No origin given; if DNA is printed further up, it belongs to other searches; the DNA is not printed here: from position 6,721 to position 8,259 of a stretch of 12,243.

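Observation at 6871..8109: Stand-alone atypical kinase-fold protein divergent from the ECF sigma operon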

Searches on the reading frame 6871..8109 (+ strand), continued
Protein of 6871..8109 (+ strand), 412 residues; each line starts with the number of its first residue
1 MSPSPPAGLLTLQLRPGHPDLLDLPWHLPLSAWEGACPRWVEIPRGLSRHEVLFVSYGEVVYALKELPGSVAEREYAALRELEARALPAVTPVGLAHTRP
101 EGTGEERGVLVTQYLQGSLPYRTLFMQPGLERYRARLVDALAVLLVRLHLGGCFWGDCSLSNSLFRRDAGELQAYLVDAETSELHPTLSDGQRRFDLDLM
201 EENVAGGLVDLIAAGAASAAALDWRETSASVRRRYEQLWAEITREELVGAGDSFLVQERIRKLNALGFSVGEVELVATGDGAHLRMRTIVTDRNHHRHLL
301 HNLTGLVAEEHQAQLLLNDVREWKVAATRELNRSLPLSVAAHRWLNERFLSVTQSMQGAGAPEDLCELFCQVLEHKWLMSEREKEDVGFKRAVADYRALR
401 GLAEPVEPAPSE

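Call 20: search_protein_representatives(protein=window:6871-8109:+)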
Query: 412 residues. Proteins with E-value up to 0.001 (for the whole library): 1553; up to 1e-10: 958; up to 1e-30: 302. The best 150 are listed.
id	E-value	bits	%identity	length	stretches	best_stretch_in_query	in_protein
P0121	7.4e-117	407.0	52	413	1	10-396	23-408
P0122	1.4e-116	406.0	48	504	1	13-397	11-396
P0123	7.7e-113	393.7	50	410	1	13-397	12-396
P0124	6.0e-110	384.2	48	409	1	11-398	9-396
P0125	2.3e-102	359.3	48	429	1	6-397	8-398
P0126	4.9e-102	358.2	49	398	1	10-396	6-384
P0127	9.3e-102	357.2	54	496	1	43-398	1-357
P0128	6.4e-94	331.4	42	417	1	14-399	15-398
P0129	1.7e-88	313.5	46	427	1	22-396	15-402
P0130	7.3e-87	308.2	45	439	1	4-403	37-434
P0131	4.8e-83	295.6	49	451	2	12-280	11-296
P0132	3.7e-82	292.7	47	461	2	5-327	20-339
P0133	3.8e-82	292.7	45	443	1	11-405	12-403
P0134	1.5e-81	290.7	66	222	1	7-214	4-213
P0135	1.9e-81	290.3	45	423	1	14-397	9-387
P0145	7.9e-73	262.0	44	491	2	7-214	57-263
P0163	1.0e-65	238.5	44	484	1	87-386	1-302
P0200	8.4e-56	205.9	50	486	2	35-272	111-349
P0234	4.6e-50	187.0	46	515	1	120-341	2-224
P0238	8.4e-50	186.1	51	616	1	8-216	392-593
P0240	2.3e-49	184.7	46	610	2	15-282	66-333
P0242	5.3e-49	183.5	52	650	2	18-214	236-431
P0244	7.5e-49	183.0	43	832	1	70-398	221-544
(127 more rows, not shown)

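Call 22: find_related_loci(query=A1, collection=genome_contigs, flank=6000)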
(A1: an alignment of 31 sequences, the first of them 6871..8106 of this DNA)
Query A1 (412 aa) in genome_contigs; peptide patterns used: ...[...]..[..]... (x = any residue, [..] = any of these).
600 stretches matched a pattern (row limit reached: there are more); 600 encode a relative of the query (tblastn E <= 1e-3); the best 80 are kept; 80 distinct loci.
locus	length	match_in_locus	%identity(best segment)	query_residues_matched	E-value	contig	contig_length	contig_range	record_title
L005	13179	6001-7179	60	6-398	3e-150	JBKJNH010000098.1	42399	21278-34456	MAG: Candidatus Eisenbacteria bacterium isolate ant_bin.365 S1Ck117_3360202_flag_1_multi_9.0000_len_42399, whole genome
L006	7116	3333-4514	60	2-396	2e-149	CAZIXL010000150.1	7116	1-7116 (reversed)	MAG TPA_asm: uncultured bacterium isolate binchicken_co118_82 genome assembly, contig: NODE_13832_length_7116_cov_5.8602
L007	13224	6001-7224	58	7-410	2e-147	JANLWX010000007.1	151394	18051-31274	MAG: Candidatus Eisenbacteria bacterium isolate OTE_20_metabat_201 OTE_20_k141_2758322, whole genome shotgun sequence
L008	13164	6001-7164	59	8-396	9e-144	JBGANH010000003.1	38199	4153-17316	MAG: Candidatus Eisenbacteria bacterium isolate MAG_MBR_H10.75 MBRH10-75_opera_contig_3934, whole genome shotgun sequenc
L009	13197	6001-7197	55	6-412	3e-137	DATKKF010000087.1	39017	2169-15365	MAG TPA_asm: Myxococcaceae bacterium isolate SMAG_U14650 k141_2686949, whole genome shotgun sequence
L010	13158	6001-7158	55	5-398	4e-136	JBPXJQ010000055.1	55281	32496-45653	MAG: Candidatus Blackallbacteria bacterium isolate mt_P12 k141_64375, whole genome shotgun sequence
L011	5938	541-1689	55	8-396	9e-135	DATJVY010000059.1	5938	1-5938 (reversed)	MAG TPA_asm: Myxococcaceae bacterium isolate SMAG_U15085 k141_1765642, whole genome shotgun sequence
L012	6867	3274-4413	51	14-396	2e-130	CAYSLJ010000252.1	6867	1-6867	MAG TPA_asm: uncultured Synergistia bacterium isolate SRP239243_co1_332 genome assembly, contig: NODE_20000_length_6867_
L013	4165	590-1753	52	12-398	1e-130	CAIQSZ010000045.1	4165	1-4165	MAG: uncultured Elusimicrobia bacterium isolate I2_bin-066 genome assembly, contig: bin-066:045/493, whole genome shotgu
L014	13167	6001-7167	52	10-396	8e-125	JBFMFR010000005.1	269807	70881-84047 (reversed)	MAG: Chloroflexota bacterium isolate MAG276 MAG276_5, whole genome shotgun sequence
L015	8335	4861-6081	52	1-409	8e-123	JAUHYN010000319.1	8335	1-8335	MAG: bacterium isolate 3_bin.68 NODE_10175_length_8335_cov_0.848562, whole genome shotgun sequence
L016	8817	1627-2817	51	1-396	6e-118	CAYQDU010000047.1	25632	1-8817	MAG TPA_asm: uncultured Anaerolinea sp. isolate binchicken_co20_395 genome assembly, contig: NODE_3956_length_25632_cov_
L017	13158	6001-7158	50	10-396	3e-108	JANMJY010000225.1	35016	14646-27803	MAG: Actinomycetes bacterium isolate OTE_64_metabat_291 OTE_64_k141_3571158, whole genome shotgun sequence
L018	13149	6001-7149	49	14-396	3e-106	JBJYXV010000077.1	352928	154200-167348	MAG: Anaerolineales bacterium isolate S5_7_050615r2r1_1 S5_7_050615r2r1_1_000000000077, whole genome shotgun sequence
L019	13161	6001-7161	49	10-396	1e-104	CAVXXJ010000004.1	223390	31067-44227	MAG: uncultured Gaiellaceae bacterium isolate MFD04212.bin.2.173 genome assembly, contig: contig_18773, whole genome sho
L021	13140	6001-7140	48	15-396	2e-102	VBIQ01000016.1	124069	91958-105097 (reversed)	MAG: Chloroflexi bacterium isolate CF_134 14_0927_12_20cm_scaffold_66, whole genome shotgun sequence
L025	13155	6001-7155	50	5-396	1e-100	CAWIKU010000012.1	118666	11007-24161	MAG: uncultured Actinomycetes bacterium isolate MFD04967.bin.1.206 genome assembly, contig: contig_48778, whole genome s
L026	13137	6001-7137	49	17-396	1e-100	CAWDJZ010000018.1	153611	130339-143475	MAG: uncultured Gaiellaceae bacterium isolate MFD04850.bin.2.221 genome assembly, contig: contig_9242, whole genome shot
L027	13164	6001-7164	48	4-396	3e-99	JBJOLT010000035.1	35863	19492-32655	MAG: Chloroflexota bacterium isolate tombigeeriver_2019_sw_WHONDRS-S19S_0020_B_bin.37 scaffold_343791, whole genome shot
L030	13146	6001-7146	47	10-396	1e-98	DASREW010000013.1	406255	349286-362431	MAG TPA_asm: Gaiellaceae bacterium isolate SMAG_U10016 k141_2030544, whole genome shotgun sequence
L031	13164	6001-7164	46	4-396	9e-99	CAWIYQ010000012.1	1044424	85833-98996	MAG: uncultured Thermoleophilia bacterium isolate MFD06085.bin.2.125 genome assembly, contig: contig_9746, whole genome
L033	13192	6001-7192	66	4-400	2e-131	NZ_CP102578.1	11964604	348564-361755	Archangium gephyra strain SDU49 chromosome, complete genome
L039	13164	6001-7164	45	22-396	5e-95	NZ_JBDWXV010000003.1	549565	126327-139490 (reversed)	MAG: Saccharospirillum sp. isolate LC.122.F.C4_512_38 LC_122_F_C4_512_38_000000000003, whole genome shotgun sequence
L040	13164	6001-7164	45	22-396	6e-95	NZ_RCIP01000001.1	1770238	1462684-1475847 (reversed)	Saccharospirillum alexandrii strain LZ-5 scaffold1, whole genome shotgun sequence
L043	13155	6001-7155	47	12-398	7e-94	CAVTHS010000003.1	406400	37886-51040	MAG: uncultured Chloroflexia bacterium isolate MFD05942.bin.2.84 genome assembly, contig: contig_23964, whole genome sho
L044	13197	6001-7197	44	4-398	2e-93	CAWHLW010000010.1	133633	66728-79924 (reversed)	MAG: Candidatus Dormibacteraeota bacterium isolate MFD00731.bin.2.132 genome assembly, contig: contig_51773, whole genom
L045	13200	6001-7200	45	6-401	6e-93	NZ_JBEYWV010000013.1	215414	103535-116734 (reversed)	Streptomyces sp. NPDC046939 NPDC046939_53_G9.ctg-0013, whole genome shotgun sequence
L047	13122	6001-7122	45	19-396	9e-93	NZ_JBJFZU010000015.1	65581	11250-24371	Serinicoccus sp. LYQ92 Scaffold12_1, whole genome shotgun sequence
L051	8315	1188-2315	46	16-396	2e-92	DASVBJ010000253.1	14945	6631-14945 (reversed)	MAG TPA_asm: Actinomycetes bacterium isolate SMAG_U1976 k141_1321527, whole genome shotgun sequence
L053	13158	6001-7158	47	18-407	7e-92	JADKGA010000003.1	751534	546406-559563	MAG: Candidatus Lutibacillus vidarii isolate Ribe_18-Q3-R11-54_BAT3C.65 tig00277304-10-7518580, whole genome shotgun seq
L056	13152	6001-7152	46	16-396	1e-91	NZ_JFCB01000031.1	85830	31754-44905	Streptomyces toyocaensis strain NRRL 15009 contig00031, whole genome shotgun sequence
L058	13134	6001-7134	46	15-396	1e-91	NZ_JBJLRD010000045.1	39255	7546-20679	Kineococcus gypseus strain CCTCC AA 2013232 NODE_45_length_39255_cov_23.378629, whole genome shotgun sequence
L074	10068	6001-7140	50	21-396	2e-90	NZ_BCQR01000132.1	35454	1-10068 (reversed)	Actinomadura kijaniata NBRC 14229, whole genome shotgun sequence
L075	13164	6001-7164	44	18-410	1e-90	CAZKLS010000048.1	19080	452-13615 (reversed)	MAG TPA_asm: uncultured Steroidobacteraceae bacterium isolate binchicken_co176_65 genome assembly, contig: NODE_1646_len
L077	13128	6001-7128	46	17-396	9e-91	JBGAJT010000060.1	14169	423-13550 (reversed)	MAG: Candidatus Nanopelagicales bacterium isolate MAG_MBR_AS.51 MBRAS-51_NODE_60_length_14169_cov_4.297403, whole genome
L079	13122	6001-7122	44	19-396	2e-90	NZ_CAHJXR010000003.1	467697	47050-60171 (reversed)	Schaalia sp. Marseille-Q2122 strain Pus Sample, whole genome shotgun sequence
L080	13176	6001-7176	45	11-396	2e-90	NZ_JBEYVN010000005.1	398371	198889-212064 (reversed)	Streptomyces sp. NPDC047046 NPDC047046_52_E10.ctg-0005, whole genome shotgun sequence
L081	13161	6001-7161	45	8-396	3e-90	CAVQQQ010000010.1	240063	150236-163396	MAG: uncultured Actinomycetota bacterium isolate MFD09848.bin.1.108 genome assembly, contig: contig_9485, whole genome s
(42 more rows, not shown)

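Call 26: search_protein_families(library=pfam, proteins=[L017:148-1473:+, L017:1478-2824:+, L017:2828-3709:+, L017:3843-5987:+, L021:4748-5926:+, L079:4716-5840:+, L018:4145-5962:+, L039:4775-5869:+, L030:3890-5989:+, L026:4269-5969:+], max_evalue=0.00001)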
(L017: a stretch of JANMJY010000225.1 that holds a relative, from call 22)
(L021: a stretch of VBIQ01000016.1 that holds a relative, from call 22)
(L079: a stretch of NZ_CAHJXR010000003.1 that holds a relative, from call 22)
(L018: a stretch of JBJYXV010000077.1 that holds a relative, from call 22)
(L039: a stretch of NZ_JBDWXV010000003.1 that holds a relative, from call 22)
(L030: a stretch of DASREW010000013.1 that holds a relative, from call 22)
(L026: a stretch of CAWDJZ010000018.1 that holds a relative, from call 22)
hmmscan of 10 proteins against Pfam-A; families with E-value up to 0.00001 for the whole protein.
L017:148-1473:+ (441 aa): 3 families
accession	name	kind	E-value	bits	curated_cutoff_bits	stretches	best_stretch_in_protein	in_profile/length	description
PF01547.30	SBP_bac_1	-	3e-33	116.6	26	1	57-351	3-305/307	Bacterial extracellular solute-binding protein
PF13416.11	SBP_bac_8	-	3.1e-22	80.1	27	1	65-378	2-272/279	Bacterial extracellular solute-binding protein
PF13531.11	SBP_bac_11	-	4e-06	27.2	25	0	61-359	12-225/227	Bacterial extracellular solute-binding protein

L017:1478-2824:+ (448 aa): 3 families
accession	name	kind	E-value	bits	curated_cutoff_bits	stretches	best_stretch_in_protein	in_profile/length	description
PF00528.27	BPD_transp_1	-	1.7e-18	67.4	26.4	1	304-439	45-172/184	Binding-protein-dependent transport system inner membrane component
PF17210.9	SdrD_B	-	9.9e-10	39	29.7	1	231-293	6-64/112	SdrD B-like domain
PF13620.12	CarboxypepD_reg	-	9.4e-08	32.7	32.3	1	248-299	9-60/82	Carboxypeptidase regulatory-like domain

L017:2828-3709:+ (293 aa): 1 family
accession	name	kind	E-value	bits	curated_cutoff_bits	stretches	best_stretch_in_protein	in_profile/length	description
PF00528.27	BPD_transp_1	-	7.2e-18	65.4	26.4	1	106-286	3-181/184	Binding-protein-dependent transport system inner membrane component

L017:3843-5987:+ (714 aa): 2 families
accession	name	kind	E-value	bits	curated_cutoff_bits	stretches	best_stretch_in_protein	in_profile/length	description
PF13229.12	Beta_helix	-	1.5e-17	64.1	25.9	2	557-705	10-145/158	Right handed beta helix region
PF05048.19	NosD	-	1.5e-09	38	23.6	0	587-700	49-151/212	Periplasmic copper-binding protein (NosD)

L021:4748-5926:+ (392 aa): 4 families
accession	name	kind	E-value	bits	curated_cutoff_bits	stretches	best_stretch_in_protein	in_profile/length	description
PF00005.33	ABC_tran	-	2.2e-31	109.7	25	1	21-163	1-136/137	ABC transporter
PF17912.7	OB_MalK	-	4e-12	47.2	27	1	237-292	1-53/53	MalK OB fold domain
PF08402.16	TOBE_2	-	4.3e-09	36.8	21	1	285-358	1-76/76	TOBE domain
PF13304.12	AAA_21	-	6.4e-06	26.9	27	0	33-71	1-31/304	AAA domain, putative AbiEii toxin, Type IV TA system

L079:4716-5840:+ (374 aa): 2 families
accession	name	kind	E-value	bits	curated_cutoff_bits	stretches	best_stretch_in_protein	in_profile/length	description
PF00005.33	ABC_tran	-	8e-34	117.6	25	1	22-163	2-136/137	ABC transporter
PF17912.7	OB_MalK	-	1.9e-08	35.5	27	1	237-285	1-51/53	MalK OB fold domain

L018:4145-5962:+ (605 aa): 2 families
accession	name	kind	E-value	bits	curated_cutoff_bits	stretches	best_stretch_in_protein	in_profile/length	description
PF00664.28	ABC_membrane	-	2e-30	106.8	28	1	37-306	2-274/274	ABC transporter transmembrane region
PF00005.33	ABC_tran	-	4.6e-28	99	25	1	368-517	1-137/137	ABC transporter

L039:4775-5869:+ (364 aa): 3 families
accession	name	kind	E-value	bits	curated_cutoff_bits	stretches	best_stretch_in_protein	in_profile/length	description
PF00005.33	ABC_tran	-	2.8e-31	109.4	25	1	20-161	2-136/137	ABC transporter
PF17912.7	OB_MalK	-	5.2e-10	40.5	27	1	235-287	1-53/53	MalK OB fold domain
PF08402.16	TOBE_2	-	1.9e-06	28.3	21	1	281-356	2-76/76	TOBE domain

L030:3890-5989:+ (699 aa): 2 families
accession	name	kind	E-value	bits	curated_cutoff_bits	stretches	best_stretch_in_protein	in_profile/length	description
PF13229.12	Beta_helix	-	6.8e-17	62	25.9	1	493-648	2-158/158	Right handed beta helix region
PF05048.19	NosD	-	2.6e-08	34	23.6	1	576-694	51-159/212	Periplasmic copper-binding protein (NosD)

L026:4269-5969:+ (566 aa): 2 families
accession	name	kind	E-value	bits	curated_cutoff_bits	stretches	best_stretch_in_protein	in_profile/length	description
PF13229.12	Beta_helix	-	3.6e-26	92.1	25.9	2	359-513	2-157/158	Right handed beta helix region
PF05048.19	NosD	-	9e-09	35.5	23.6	1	364-516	7-148/212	Periplasmic copper-binding protein (NosD)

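Call 27: search_protein_families(library=pfam, proteins=[P0122, P0244, P0238, P0242, P0240, P0234, P0127, P0145, P0163, P0200], max_evalue=0.0001)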
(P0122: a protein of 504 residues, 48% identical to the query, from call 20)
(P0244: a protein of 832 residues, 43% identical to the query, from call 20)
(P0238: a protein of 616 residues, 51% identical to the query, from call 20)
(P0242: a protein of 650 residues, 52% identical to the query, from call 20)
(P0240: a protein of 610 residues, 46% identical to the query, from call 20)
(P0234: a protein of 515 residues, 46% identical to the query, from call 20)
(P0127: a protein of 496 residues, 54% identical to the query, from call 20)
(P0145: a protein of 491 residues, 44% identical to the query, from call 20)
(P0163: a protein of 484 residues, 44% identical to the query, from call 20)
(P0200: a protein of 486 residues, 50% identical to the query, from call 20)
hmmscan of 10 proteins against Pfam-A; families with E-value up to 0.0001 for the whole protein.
P0122 (504 aa): 3 families
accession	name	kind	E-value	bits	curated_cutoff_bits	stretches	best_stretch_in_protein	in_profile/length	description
PF13224.11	DUF4032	-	2.8e-47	161.1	23.8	1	236-398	1-161/163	Domain of unknown function (DUF4032)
PF00128.31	Alpha-amylase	-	2.9e-28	99.7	22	1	441-504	1-64/446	Alpha amylase, catalytic domain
PF06293.20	Kdo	-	4.5e-10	39.8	21.3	1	60-203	49-189/207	Lipopolysaccharide kinase (Kdo/WaaP) family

P0244 (832 aa): 2 families
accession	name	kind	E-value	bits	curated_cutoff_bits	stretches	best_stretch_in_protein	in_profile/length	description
PF13224.11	DUF4032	-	4e-13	50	23.8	1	488-544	103-160/163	Domain of unknown function (DUF4032)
PF06293.20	Kdo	-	1e-08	35.3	21.3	1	223-348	58-186/207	Lipopolysaccharide kinase (Kdo/WaaP) family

P0238 (616 aa): 2 families
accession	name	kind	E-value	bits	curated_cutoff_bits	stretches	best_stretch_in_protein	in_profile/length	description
PF00128.31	Alpha-amylase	-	1.4e-32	113.9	22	1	2-278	134-399/446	Alpha amylase, catalytic domain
PF06293.20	Kdo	-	3.6e-07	30.3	21.3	1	443-574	49-183/207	Lipopolysaccharide kinase (Kdo/WaaP) family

P0242 (650 aa): 2 families
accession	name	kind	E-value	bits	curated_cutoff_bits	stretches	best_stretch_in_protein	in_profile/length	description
PF13224.11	DUF4032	-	2.3e-06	28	23.8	1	512-547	57-92/163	Domain of unknown function (DUF4032)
PF06293.20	Kdo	-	1e-05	25.5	21.3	1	290-432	58-204/207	Lipopolysaccharide kinase (Kdo/WaaP) family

P0240 (610 aa): 1 family
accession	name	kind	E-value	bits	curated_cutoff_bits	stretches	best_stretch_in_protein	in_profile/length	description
PF13224.11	DUF4032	-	1.8e-09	38.1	23.8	1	289-330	2-43/163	Domain of unknown function (DUF4032)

P0234 (515 aa): 1 family
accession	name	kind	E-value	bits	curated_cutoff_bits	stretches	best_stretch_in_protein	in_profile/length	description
PF13224.11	DUF4032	-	2.2e-32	112.6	23.8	1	119-221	2-99/163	Domain of unknown function (DUF4032)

P0127 (496 aa): 2 families
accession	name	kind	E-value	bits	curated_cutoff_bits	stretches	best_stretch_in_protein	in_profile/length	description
PF13224.11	DUF4032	-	1.6e-29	103.3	23.8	2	197-266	4-73/163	Domain of unknown function (DUF4032)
PF06293.20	Kdo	-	1.5e-11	44.6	21.3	1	19-160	48-188/207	Lipopolysaccharide kinase (Kdo/WaaP) family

P0145 (491 aa): 2 families
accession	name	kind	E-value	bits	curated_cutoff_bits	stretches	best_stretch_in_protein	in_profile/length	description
PF13224.11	DUF4032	-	1.8e-56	190.9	23.8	1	321-480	1-162/163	Domain of unknown function (DUF4032)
PF06293.20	Kdo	-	4.9e-08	33.1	21.3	1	118-236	56-174/207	Lipopolysaccharide kinase (Kdo/WaaP) family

P0163 (484 aa): 1 family
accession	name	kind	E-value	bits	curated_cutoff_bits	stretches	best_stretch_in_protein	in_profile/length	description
PF13224.11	DUF4032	-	6.5e-54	182.6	23.8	1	153-302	3-148/163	Domain of unknown function (DUF4032)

P0200 (486 aa): 1 family
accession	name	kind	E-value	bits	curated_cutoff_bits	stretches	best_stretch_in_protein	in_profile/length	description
PF13224.11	DUF4032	-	6.4e-19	68.8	23.8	2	437-476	121-160/163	Domain of unknown function (DUF4032)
